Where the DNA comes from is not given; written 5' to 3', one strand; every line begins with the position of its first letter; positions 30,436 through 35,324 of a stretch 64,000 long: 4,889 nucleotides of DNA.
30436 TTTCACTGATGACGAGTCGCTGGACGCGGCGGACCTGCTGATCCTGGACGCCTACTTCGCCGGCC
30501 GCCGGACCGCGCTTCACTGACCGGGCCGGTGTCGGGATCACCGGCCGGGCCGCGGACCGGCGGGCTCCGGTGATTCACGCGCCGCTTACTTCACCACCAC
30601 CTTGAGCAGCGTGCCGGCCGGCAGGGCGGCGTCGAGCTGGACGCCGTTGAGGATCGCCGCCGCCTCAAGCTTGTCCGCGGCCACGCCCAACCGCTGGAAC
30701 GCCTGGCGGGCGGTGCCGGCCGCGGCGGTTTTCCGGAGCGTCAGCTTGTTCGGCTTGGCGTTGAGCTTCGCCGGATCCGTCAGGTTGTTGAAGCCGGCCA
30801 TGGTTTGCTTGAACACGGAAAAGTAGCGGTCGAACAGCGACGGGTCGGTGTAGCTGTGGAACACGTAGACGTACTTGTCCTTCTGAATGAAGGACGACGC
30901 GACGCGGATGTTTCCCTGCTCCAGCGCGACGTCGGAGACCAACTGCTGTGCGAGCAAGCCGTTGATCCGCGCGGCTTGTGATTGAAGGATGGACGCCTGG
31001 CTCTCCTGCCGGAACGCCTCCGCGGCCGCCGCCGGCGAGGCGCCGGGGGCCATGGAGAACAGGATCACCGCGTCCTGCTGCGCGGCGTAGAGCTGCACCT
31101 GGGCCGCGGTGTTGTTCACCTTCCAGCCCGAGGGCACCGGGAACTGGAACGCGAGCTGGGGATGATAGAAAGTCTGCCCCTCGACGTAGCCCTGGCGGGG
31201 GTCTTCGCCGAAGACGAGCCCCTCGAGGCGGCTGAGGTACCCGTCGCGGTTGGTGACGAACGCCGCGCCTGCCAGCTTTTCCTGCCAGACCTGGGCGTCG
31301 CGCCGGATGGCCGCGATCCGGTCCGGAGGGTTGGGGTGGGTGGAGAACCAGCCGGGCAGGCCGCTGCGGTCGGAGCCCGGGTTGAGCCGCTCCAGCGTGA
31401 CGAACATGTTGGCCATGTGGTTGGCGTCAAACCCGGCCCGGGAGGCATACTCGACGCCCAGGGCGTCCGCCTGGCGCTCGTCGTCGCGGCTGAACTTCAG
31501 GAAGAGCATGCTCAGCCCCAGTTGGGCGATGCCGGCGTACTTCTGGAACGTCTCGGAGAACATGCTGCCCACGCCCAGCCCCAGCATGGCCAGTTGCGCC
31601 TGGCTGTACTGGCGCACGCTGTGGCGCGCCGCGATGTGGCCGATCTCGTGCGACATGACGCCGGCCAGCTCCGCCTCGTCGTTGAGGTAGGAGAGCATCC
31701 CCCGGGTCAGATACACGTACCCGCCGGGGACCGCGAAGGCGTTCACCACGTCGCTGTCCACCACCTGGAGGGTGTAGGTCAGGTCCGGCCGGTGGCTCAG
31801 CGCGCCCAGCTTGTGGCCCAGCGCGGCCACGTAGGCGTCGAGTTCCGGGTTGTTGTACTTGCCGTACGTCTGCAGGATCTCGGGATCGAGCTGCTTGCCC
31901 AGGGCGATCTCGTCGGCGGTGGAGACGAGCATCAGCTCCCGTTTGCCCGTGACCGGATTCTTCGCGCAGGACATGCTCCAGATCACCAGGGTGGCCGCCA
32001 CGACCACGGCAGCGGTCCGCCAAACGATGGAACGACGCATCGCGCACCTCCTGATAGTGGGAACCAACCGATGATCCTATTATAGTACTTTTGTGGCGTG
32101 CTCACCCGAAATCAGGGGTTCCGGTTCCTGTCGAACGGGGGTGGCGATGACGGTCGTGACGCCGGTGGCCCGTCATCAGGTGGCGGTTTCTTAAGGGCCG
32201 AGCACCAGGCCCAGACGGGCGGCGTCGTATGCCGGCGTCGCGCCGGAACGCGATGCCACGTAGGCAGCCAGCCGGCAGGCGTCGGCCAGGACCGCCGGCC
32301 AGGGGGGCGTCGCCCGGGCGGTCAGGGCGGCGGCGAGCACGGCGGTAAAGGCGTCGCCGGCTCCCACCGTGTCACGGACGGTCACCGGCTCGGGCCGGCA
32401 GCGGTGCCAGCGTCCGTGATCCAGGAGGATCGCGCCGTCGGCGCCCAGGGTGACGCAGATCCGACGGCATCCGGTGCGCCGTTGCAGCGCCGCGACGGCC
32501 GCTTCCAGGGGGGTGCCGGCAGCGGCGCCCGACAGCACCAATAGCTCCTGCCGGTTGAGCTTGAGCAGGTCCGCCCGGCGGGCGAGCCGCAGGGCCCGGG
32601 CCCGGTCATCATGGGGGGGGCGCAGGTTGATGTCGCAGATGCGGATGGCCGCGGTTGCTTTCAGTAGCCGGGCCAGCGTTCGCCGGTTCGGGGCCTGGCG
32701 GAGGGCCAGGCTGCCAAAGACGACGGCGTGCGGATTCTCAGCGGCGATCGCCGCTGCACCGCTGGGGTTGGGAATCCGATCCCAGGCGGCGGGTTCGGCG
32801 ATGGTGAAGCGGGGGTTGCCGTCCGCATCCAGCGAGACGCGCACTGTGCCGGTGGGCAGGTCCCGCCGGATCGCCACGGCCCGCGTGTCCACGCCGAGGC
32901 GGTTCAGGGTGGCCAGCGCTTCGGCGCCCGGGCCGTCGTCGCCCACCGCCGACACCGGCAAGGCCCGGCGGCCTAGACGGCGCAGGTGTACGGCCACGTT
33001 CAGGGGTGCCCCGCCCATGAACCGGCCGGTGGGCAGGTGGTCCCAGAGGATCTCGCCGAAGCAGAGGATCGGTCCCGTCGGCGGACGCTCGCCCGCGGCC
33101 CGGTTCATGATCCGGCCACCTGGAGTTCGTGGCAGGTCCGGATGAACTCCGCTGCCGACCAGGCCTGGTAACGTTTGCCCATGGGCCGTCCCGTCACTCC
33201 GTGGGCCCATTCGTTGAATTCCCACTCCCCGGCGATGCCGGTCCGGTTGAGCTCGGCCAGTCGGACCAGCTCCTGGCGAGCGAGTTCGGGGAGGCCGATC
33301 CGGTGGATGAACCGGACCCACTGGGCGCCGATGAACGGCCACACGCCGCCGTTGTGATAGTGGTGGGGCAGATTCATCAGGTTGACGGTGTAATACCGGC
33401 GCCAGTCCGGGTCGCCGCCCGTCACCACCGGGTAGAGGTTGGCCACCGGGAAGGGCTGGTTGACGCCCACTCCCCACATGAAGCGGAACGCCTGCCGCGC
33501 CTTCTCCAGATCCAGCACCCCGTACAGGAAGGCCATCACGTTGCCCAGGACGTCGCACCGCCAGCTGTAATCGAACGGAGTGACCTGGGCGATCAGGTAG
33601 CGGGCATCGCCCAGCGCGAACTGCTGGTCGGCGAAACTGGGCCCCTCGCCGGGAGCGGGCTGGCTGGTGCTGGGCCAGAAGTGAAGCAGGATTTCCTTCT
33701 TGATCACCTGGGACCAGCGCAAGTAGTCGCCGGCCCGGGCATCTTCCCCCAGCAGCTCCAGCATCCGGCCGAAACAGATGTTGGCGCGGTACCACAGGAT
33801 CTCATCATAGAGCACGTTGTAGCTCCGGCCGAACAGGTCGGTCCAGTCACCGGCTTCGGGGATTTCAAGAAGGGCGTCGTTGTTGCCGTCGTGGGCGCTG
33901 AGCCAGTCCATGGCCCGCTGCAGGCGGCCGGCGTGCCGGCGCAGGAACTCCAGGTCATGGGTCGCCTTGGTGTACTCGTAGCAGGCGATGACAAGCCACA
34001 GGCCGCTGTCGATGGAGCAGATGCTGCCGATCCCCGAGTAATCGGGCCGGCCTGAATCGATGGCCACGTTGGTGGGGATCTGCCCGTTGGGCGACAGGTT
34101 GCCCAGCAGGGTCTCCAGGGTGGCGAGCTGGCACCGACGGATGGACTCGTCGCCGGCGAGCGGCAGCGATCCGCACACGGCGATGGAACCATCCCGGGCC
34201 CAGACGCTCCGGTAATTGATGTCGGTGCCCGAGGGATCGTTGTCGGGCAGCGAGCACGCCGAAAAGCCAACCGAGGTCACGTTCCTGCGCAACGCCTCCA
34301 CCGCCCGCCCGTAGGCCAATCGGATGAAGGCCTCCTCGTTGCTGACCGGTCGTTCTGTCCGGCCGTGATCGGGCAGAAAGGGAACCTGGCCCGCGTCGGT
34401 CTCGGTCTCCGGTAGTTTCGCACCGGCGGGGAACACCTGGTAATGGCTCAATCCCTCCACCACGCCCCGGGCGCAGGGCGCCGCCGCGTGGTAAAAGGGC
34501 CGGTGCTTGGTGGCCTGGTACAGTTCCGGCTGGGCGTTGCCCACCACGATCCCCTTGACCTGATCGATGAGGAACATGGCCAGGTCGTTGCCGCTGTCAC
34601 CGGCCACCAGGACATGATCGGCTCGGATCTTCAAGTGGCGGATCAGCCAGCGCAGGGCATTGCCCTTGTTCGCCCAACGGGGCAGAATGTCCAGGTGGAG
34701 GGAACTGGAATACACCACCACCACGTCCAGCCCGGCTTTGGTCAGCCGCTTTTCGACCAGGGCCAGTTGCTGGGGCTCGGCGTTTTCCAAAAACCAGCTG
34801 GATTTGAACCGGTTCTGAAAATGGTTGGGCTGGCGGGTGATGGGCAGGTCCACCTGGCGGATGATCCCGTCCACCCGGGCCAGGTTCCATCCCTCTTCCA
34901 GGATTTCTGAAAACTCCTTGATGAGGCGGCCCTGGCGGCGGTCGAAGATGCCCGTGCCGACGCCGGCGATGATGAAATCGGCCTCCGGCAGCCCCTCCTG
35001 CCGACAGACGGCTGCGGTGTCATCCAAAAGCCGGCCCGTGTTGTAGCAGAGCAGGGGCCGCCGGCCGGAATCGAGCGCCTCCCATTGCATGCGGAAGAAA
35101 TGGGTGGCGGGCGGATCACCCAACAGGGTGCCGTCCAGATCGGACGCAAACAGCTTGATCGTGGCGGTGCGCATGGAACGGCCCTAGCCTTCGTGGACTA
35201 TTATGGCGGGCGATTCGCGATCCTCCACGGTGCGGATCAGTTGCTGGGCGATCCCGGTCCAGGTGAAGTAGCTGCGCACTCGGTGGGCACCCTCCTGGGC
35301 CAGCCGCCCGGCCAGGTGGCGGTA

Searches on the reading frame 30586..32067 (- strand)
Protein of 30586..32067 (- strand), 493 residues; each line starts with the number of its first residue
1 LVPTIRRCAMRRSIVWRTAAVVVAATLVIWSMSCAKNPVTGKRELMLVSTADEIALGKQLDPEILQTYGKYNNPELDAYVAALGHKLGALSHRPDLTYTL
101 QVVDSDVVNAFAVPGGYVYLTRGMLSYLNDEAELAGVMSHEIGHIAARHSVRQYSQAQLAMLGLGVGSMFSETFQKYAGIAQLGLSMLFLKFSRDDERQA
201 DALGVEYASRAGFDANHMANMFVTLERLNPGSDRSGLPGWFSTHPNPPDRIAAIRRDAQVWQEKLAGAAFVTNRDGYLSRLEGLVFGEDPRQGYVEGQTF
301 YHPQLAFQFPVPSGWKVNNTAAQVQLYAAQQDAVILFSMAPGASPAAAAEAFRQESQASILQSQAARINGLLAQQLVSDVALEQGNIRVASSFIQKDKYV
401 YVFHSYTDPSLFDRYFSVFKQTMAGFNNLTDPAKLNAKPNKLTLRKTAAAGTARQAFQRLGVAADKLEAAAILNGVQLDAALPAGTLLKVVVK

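Call 20: search_protein_families(library=pfam, proteins=[window:30586-32067:-], max_evalue=0.00001)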
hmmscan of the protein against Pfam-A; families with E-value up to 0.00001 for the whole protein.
window:30586-32067:- (493 aa): 1 family
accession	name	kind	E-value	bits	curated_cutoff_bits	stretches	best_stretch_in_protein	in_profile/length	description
PF01435.24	Peptidase_M48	-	2.8e-38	132.1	20.3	1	76-256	3-184/186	Peptidase family M48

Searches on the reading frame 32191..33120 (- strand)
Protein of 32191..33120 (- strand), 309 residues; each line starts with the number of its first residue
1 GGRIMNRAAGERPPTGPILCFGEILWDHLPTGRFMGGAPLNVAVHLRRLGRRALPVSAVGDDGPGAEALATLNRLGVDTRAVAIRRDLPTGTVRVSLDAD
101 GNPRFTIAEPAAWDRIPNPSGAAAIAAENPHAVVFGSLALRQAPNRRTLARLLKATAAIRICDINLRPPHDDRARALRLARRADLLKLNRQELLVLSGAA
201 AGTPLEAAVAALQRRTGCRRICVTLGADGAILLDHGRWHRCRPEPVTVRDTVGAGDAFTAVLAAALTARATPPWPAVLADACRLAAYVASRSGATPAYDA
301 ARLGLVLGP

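Call 82: search_protein_families(library=pfam, proteins=[window:32191-33120:-], max_evalue=0.001)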
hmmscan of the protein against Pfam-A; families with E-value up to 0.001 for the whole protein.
window:32191-33120:- (309 aa): 1 family
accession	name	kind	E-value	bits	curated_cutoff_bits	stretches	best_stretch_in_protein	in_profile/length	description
PF00294.29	PfkB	-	2.4e-42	145.8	25.8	1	34-295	34-296/302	pfkB family carbohydrate kinase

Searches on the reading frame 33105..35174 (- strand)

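Call 20: search_protein_families(library=pfam, proteins=[window:33105-35174:-], max_evalue=0.00001)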
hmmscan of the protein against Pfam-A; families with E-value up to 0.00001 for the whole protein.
window:33105-35174:- (689 aa): 5 families
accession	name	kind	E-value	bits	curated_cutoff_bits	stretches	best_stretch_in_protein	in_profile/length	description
PF05116.19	S6PP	-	1e-62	212.4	20.3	1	7-246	3-246/247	Sucrose-6F-phosphate phosphohydrolase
PF12899.13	Glyco_hydro_100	-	2.1e-16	60.1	23.6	1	523-680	273-428/435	Alkaline and neutral invertase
PF08282.18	Hydrolase_3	-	3.9e-14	53.4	20.9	1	129-224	146-241/255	haloacid dehalogenase-like hydrolase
PF06202.20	GDE_C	-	6.7e-10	38.9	21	0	460-679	168-367/367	Amylo-alpha-1,6-glucosidase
PF22422.2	MGH1-like_GH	-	7e-07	29.6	27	0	545-673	243-356/356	Mannosylglycerate hydrolase MGH1-like glycoside hydrolase domain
